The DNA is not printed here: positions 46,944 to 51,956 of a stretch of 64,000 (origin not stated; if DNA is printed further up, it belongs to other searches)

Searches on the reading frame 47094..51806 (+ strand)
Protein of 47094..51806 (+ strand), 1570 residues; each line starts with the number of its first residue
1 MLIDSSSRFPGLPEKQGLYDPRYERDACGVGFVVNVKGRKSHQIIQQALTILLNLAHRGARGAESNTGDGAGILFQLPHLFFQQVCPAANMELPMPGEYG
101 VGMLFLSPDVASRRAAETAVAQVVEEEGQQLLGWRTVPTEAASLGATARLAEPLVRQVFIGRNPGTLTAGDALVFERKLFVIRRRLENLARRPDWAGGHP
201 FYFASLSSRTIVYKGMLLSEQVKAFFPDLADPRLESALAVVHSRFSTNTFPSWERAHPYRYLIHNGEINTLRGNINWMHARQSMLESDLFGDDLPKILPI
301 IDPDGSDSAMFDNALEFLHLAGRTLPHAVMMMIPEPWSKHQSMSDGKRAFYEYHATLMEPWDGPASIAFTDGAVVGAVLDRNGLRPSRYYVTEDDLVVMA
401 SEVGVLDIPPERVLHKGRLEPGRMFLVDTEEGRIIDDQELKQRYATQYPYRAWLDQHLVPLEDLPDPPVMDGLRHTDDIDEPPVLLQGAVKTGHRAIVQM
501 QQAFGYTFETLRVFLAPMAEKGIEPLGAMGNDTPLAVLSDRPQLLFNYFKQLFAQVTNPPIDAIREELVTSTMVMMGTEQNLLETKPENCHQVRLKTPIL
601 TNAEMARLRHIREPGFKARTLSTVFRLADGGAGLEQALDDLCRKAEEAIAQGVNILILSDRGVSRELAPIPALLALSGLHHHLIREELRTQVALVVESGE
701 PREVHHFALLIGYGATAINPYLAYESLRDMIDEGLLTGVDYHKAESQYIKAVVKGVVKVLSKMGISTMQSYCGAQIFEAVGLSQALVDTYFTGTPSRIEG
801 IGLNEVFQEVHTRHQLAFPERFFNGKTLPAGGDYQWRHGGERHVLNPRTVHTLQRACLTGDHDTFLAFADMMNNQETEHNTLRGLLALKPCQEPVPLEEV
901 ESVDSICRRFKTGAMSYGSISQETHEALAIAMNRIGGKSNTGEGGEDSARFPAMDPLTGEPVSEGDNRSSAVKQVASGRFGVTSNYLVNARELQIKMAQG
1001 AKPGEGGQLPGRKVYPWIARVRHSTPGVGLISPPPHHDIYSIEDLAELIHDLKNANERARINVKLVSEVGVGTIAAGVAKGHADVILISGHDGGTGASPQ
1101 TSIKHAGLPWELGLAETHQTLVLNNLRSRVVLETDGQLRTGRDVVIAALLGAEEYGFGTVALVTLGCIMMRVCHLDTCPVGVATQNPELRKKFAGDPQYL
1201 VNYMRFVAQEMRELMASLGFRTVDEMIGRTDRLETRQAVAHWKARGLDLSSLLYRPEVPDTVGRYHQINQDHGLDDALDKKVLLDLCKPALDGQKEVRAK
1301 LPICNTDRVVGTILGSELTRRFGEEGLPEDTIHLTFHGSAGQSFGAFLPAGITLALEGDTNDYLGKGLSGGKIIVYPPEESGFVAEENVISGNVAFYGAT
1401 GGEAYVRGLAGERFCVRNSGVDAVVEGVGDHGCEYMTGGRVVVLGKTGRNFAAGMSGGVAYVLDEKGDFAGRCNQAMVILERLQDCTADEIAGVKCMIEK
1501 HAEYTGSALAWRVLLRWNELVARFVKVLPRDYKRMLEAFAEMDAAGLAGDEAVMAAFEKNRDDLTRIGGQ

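Call 58: search_protein_families(library=pfam, proteins=[window:47094-51806:+], max_evalue=0.00001)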
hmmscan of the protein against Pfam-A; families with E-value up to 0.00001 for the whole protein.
window:47094-51806:+ (1570 aa): 4 families
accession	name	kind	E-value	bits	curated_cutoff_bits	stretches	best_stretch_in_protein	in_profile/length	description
PF00310.26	GATase_2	-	2.4e-187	623.3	19.9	1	28-453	1-420/420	Glutamine amidotransferases class-II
PF01645.23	Glu_synthase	-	4.1e-152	507.1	20.4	1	843-1220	1-368/369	Conserved region in glutamate synthase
PF04898.20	Glu_syn_central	-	2.8e-122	407.9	22.8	1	500-783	2-277/277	Glutamate synthase central domain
PF01493.24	GXGXG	-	3.2e-86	288.2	32.5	1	1302-1486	2-186/190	GXGXG motif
